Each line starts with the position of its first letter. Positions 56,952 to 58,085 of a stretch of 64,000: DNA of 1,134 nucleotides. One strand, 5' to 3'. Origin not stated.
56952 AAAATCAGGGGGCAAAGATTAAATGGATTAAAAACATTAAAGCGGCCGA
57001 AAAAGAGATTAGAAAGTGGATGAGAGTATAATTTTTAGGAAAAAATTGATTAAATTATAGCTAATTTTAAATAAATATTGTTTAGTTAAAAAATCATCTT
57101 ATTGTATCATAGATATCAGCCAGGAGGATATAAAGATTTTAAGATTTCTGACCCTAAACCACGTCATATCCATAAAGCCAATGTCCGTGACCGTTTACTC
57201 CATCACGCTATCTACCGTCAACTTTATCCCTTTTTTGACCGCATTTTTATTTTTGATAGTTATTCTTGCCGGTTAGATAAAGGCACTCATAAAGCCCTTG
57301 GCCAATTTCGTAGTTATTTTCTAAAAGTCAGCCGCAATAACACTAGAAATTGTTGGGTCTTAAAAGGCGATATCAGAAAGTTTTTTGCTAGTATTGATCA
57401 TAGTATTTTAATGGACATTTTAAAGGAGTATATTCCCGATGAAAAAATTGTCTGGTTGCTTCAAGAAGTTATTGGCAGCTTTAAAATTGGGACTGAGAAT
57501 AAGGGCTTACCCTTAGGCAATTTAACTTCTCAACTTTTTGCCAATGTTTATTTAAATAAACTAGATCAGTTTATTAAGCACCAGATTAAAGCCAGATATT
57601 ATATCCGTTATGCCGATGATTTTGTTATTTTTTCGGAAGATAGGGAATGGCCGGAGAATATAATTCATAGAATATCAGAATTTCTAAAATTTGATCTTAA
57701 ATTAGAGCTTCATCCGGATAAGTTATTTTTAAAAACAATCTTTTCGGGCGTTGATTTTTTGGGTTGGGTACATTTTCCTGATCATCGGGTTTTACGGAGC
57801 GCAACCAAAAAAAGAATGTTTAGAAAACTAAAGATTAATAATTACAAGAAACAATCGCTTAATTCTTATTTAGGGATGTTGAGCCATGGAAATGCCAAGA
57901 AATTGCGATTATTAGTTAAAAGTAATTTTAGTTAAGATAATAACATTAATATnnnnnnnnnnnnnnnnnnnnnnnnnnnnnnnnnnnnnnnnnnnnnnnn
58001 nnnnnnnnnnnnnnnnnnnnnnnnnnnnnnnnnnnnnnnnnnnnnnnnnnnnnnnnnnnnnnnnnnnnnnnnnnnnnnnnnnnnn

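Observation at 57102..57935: DGR-type reverse transcriptase with no adjacent template/variable repeats, sitting between miaA and gatB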

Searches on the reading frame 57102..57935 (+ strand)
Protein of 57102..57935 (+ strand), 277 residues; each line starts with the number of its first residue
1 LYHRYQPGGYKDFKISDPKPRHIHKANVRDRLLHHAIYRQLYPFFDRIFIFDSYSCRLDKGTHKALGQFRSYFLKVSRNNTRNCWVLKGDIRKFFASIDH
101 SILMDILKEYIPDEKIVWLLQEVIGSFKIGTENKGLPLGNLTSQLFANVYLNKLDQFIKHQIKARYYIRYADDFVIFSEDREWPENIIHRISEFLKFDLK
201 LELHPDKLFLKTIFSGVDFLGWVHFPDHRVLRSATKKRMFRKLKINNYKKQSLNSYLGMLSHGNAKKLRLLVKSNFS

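Call 3: search_protein_families(library=pfam, proteins=[window:57102-57935:+], max_evalue=1)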
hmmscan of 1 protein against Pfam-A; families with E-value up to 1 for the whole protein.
window:57102-57935:+ (277 aa): 2 families
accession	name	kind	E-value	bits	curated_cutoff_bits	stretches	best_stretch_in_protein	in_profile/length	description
PF00078.32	RVT_1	-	4.1e-24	85.9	29.6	1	19-222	8-203/205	Reverse transcriptase (RNA-dependent DNA polymerase)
PF02438.21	Adeno_100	-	0.02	13.6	25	1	123-174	496-546/593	Late 100kD protein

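Call 4: search_protein_families(library=ncbifam, proteins=[window:57102-57935:+], max_evalue=1)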
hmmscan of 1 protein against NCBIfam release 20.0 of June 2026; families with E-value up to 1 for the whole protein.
window:57102-57935:+ (277 aa): 10 families
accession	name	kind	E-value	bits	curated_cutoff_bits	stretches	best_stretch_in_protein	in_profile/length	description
TIGR04416.1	group_II_RT_mat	equivalog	1.8e-39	135.8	300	1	4-244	47-287/353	group II intron reverse transcriptase/maturase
NF041747.1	Drt3a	equivalog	1.3e-20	74.1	200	1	81-209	108-236/412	antiviral reverse transcriptase Drt3a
NF041746.1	Drt2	equivalog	7.6e-16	58.3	390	2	130-246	218-343/416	antiviral reverse transcriptase Drt2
NF038233.2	retron_St85_RT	exception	1.7e-15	57.1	235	1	81-257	86-267/289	retron St85 family RNA-directed DNA polymerase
NF042941.1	Retron_TIR_antiphage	equivalog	1.1e-09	37.6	600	1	73-192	81-198/464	TIR domain-containing anti-phage reverse transcriptase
NF041749.1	Drt4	equivalog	1.1e-07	31.2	450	1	131-207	190-263/489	antiviral reverse transcriptase Drt4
NF041750.1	Drt5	equivalog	4.5e-07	29.2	550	1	64-195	107-236/484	antiviral reverse transcriptase Drt5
TIGR04499.1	abortive_AbiA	subfamily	2e-06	26.8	250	1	64-190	126-267/615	AbiA family abortive infection protein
NF041748.1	Drt3b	equivalog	9.8e-06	24.5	350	1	131-204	227-308/647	antiviral reverse transcriptase Drt3b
NF038237.1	retron_Ec67_fus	exception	0.00085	17.9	450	1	82-190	110-217/572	retron Ec67 family RNA-directed DNA polymerase/endonuclease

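Call 5: search_protein_families(library=padloc, proteins=[window:57102-57935:+], max_evalue=1)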
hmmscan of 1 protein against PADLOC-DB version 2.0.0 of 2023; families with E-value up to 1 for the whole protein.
window:57102-57935:+ (277 aa): 88 families (the best 25 are shown)
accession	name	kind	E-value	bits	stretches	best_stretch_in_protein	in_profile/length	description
PDLC01136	RT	-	4.4e-45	152.2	1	3-223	52-257/263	RT (reverse transcriptase)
PDLC02063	Cas1_IIIb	-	3.4e-34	116.4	1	4-251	57-281/617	-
PDLC03754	RT_UG17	-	1.2e-28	98.2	1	16-251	74-299/429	DRT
PDLC03779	RT_UG4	-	3.4e-28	96.6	1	70-244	102-278/307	DRT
PDLC03764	RT_UG26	-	5.9e-27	92.4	1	18-246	69-294/398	DRT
PDLC03768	Drt3a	-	5.1e-24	83.5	1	80-255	131-295/411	DRT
PDLC03759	RT_UG21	-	1.1e-23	81.8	1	81-203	140-257/503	DRT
PDLC03785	RT_UG9_large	-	7.2e-22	75.4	1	25-226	311-506/772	DRT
PDLC03756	RT_UG19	-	1.4e-21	75.2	1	80-196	143-261/562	DRT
PDLC03763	RT_UG25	-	3.8e-21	73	1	83-207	406-531/870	DRT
PDLC03755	RT_UG18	-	6.4e-21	73.1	1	23-255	63-291/295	DRT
PDLC03783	Drt8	-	1.4e-20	72.2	1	67-207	119-255/493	DRT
PDLC03771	RT_UG32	-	3.9e-20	70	1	23-192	97-267/521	DRT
PDLC03761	RT_UG23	-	4.3e-20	69.7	1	21-196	70-248/489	DRT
PDLC03778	RT_UG39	-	9.9e-20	69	2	115-207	273-364/541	DRT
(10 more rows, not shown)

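Call 7: find_homologous_proteins(query=window:57102-57935:+)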
Query window:57102-57935:+ (277 aa): 8000 proteins with E <= 0.001 among 8000 candidates; the best 120 are listed.
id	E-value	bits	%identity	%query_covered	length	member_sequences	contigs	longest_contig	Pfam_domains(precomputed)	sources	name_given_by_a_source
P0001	9.6e-164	562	90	97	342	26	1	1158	PF00078.33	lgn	-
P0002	6.0e-163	559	89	97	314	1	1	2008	PF00078.33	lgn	-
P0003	1.1e-159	549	88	97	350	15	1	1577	PF00078.33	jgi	-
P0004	1.8e-158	545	88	97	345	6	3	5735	PF00078.33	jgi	-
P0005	3.2e-150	518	83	97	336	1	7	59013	PF00078.33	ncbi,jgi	jgi:RNA-directed DNA polymerase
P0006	1.9e-149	515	83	97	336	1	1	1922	PF00078.33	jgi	jgi:RNA-directed DNA polymerase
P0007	2.9e-144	498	80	97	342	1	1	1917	PF00078.33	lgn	-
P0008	1.3e-142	493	78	100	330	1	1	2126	PF00078.33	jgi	jgi:retron-type reverse transcriptase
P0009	6.7e-142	490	78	98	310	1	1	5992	PF00078.33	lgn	-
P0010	4.9e-140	484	78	98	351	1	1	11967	PF00078.33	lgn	-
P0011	2.1e-139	482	76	98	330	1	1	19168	PF00078.33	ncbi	ncbi:MAG: reverse transcriptase/maturase family protein [Patescibacteria group bacterium]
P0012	9.6e-139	480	76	98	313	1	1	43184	PF00078.33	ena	-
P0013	8.3e-138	477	76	99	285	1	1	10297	PF00078.33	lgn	-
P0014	1.2e-134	467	74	99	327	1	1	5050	PF00078.33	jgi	jgi:retron-type reverse transcriptase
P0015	1.7e-134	466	75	97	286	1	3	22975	PF00078.33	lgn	-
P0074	1.9e-123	430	69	98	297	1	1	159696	PF00078.33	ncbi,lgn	-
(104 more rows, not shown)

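Call 10: find_encoding_contigs(protein=P0005, flank=10000, max_places=4)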
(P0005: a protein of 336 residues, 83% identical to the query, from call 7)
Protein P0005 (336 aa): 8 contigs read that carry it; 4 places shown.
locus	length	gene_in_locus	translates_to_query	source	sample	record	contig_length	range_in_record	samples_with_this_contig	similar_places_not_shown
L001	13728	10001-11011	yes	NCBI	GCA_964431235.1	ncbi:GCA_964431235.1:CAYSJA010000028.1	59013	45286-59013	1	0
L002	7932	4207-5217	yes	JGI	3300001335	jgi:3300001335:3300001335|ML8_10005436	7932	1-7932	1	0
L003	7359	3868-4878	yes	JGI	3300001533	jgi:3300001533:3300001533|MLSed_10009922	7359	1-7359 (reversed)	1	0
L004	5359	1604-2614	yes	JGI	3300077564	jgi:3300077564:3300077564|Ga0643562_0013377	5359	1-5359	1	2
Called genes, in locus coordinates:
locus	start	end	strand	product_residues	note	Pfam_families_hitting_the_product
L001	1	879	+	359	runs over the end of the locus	PF00534:Glycos_transf_1, PF13692:Glyco_trans_1_4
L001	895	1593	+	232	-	PF00535:Glycos_transf_2, PF10111:Glyco_tranf_2_2, PF13641:Glyco_tranf_2_3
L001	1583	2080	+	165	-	PF02643:DUF192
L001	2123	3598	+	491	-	PF04932:Wzy_C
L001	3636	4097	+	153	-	PF03449:GreA_GreB_N, PF01272:GreA_GreB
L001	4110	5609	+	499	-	PF01336:tRNA_anti-codon, PF00152:tRNA-synt_2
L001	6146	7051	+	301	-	PF00561:Abhydrolase_1, PF12146:Hydrolase_4 (weak), PF12697:Abhydrolase_6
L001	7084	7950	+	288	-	PF10294:Methyltransf_16 (weak), PF13489:Methyltransf_23 (weak), PF13649:Methyltransf_25 (weak)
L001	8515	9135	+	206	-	-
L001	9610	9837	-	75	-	PF22296:bAvd (weak)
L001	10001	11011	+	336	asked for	PF00078:RVT_1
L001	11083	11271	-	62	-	-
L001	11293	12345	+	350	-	PF00391:PEP-utilizers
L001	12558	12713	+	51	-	-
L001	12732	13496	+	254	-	PF02129:Peptidase_S15 (weak), PF12146:Hydrolase_4, PF20408:Abhydrolase_11 (faint), PF00561:Abhydrolase_1, PF12697:Abhydrolase_6 (weak), PF00326:Peptidase_S9 (weak), PF10142:PhoPQ_related (weak)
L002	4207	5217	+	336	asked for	PF00078:RVT_1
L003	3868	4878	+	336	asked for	PF00078:RVT_1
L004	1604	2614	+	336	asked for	PF00078:RVT_1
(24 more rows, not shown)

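Call 11: find_encoding_contigs(protein=P0004, flank=10000, max_places=4)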
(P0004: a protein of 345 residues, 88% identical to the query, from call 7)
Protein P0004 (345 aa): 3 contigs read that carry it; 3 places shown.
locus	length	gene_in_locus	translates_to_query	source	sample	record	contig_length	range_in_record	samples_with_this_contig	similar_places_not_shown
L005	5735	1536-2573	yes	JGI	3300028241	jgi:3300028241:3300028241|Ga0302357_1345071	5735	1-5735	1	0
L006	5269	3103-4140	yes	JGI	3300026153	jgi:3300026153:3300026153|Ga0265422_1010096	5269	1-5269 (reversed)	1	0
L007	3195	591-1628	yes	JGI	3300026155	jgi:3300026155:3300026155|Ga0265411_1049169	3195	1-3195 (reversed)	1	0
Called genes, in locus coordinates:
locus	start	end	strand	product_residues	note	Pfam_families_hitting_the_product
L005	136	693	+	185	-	-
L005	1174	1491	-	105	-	PF22296:bAvd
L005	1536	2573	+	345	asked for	PF00078:RVT_1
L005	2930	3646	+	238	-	PF00578:AhpC-TSA, PF08534:Redoxin, PF10417:1-cysPrx_C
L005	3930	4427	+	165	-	-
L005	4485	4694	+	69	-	-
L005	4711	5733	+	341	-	?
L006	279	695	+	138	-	-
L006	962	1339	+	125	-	-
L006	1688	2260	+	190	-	-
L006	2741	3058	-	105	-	PF22296:bAvd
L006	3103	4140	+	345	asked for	PF00078:RVT_1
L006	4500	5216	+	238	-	PF00578:AhpC-TSA, PF08534:Redoxin, PF10417:1-cysPrx_C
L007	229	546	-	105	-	PF22296:bAvd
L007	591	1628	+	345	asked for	PF00078:RVT_1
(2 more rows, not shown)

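Call 12: find_encoding_contigs(protein=P0002, flank=10000, max_places=3)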
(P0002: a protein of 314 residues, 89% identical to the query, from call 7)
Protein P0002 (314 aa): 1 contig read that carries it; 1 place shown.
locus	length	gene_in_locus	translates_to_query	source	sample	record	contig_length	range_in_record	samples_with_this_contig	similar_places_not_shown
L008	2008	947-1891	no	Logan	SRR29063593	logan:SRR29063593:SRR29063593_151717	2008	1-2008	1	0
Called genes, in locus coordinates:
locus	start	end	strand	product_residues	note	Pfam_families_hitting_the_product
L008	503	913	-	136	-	PF22296:bAvd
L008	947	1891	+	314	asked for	PF00078:RVT_1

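Call 13: find_encoding_contigs(protein=window:57102-57935:+, flank=10000, max_places=4)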
Protein window:57102-57935:+ (277 aa): no gene with exactly this product is on record in the collection.

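Call 17: find_related_loci(query=window:57102-57935:+, collection=genome_contigs, flank=10000)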
Query window:57102-57935:+ (277 aa) in genome_contigs; peptide patterns used: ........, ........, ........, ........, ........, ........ (x = any residue, [..] = any of these).
513 stretches matched a pattern; 375 encode a relative of the query (tblastn E <= 1e-3); the best 80 are kept; 80 distinct loci.
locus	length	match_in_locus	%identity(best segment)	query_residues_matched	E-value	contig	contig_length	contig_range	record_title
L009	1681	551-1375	93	1-275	0e+0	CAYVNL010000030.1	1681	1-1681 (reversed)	MAG TPA_asm: uncultured Candidatus Saccharibacteria bacterium isolate SRP067234_co1_44 genome assembly, contig: k99_1048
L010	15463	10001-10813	76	1-272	4e-142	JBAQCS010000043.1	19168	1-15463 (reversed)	MAG: Patescibacteria group bacterium isolate MFD12010_ilm_asm_bin15 k127_163527, whole genome shotgun sequence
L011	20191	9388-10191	71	1-269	4e-127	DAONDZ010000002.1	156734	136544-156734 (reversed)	MAG TPA_asm: bacterium isolate AMR_MDS_3882 NODE_35_length_156734_cov_12.561147, whole genome shotgun sequence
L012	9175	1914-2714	66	3-269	7e-121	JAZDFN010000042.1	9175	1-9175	MAG: bacterium isolate MEGAHIT-group-0.209 k141_1528806, whole genome shotgun sequence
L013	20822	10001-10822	65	3-277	2e-119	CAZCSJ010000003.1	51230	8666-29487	MAG TPA_asm: uncultured Candidatus Saccharibacteria bacterium isolate SRP178908_co1_167 genome assembly, contig: NODE_33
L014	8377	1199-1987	66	5-268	4e-119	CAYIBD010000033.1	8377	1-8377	MAG TPA_asm: uncultured Candidatus Saccharibacteria bacterium isolate ERP119705_co19_980 genome assembly, contig: NODE_9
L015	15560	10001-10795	66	5-269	6e-119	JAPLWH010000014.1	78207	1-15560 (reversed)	MAG: Candidatus Kaiserbacteria bacterium isolate LacPavin_0818_WC50_MAG_53_14 LacPavin_0818_WC50_scaffold_158292, whole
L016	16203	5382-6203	64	3-277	3e-118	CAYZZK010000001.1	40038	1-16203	MAG TPA_asm: uncultured Candidatus Saccharibacteria bacterium isolate SRP193066_co2_443 genome assembly, contig: NODE_45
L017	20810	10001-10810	63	5-274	1e-117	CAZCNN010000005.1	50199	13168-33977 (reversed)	MAG TPA_asm: uncultured Bdellovibrionales bacterium isolate SRP286056_co2_548 genome assembly, contig: NODE_761_length_5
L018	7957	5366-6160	65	3-268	3e-118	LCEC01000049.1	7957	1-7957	MAG: Parcubacteria group bacterium GW2011_GWB1_42_6 UV34_C0049, whole genome shotgun sequence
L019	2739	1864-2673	63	5-274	2e-122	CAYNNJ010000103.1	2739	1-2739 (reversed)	MAG TPA_asm: uncultured Bdellovibrionales bacterium isolate SRP189682_co2_170 genome assembly, contig: NODE_107160_lengt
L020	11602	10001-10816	64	2-273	2e-117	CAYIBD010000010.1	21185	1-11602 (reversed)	MAG TPA_asm: uncultured Candidatus Saccharibacteria bacterium isolate ERP119705_co19_980 genome assembly, contig: NODE_1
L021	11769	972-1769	63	3-269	3e-117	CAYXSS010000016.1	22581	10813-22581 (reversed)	MAG TPA_asm: uncultured Candidatus Saccharibacteria bacterium isolate SRP093762_co1_76 genome assembly, contig: NODE_137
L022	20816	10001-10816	64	3-274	3e-117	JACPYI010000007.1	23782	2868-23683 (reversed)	MAG: Candidatus Sungiibacteriota bacterium isolate NC_groundwater_859_Pr1_B-0.1um_51_34 Montesol18_Bp1_scaffold_362715,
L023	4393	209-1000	64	5-268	8e-118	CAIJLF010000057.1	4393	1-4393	uncultured bacterium isolate Kiruna_bin-11652 genome assembly, contig: bin-11652:057/157, whole genome shotgun sequence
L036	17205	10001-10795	61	3-268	2e-115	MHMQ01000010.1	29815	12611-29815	MAG: Candidatus Niyogibacteria bacterium RIFCSPLOWO2_01_FULL_45_48 rifcsplowo2_01_scaffold_14552, whole genome shotgun s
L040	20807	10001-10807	62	5-274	3e-115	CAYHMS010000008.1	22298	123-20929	MAG TPA_asm: uncultured Candidatus Saccharibacteria bacterium isolate ERP119705_co13_291 genome assembly, contig: NODE_2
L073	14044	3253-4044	62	5-268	8e-113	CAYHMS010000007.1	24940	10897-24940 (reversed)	MAG TPA_asm: uncultured Candidatus Saccharibacteria bacterium isolate ERP119705_co13_291 genome assembly, contig: NODE_2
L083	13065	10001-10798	61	3-269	1e-112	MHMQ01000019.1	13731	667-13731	MAG: Candidatus Niyogibacteria bacterium RIFCSPLOWO2_01_FULL_45_48 rifcsplowo2_01_scaffold_27386, whole genome shotgun s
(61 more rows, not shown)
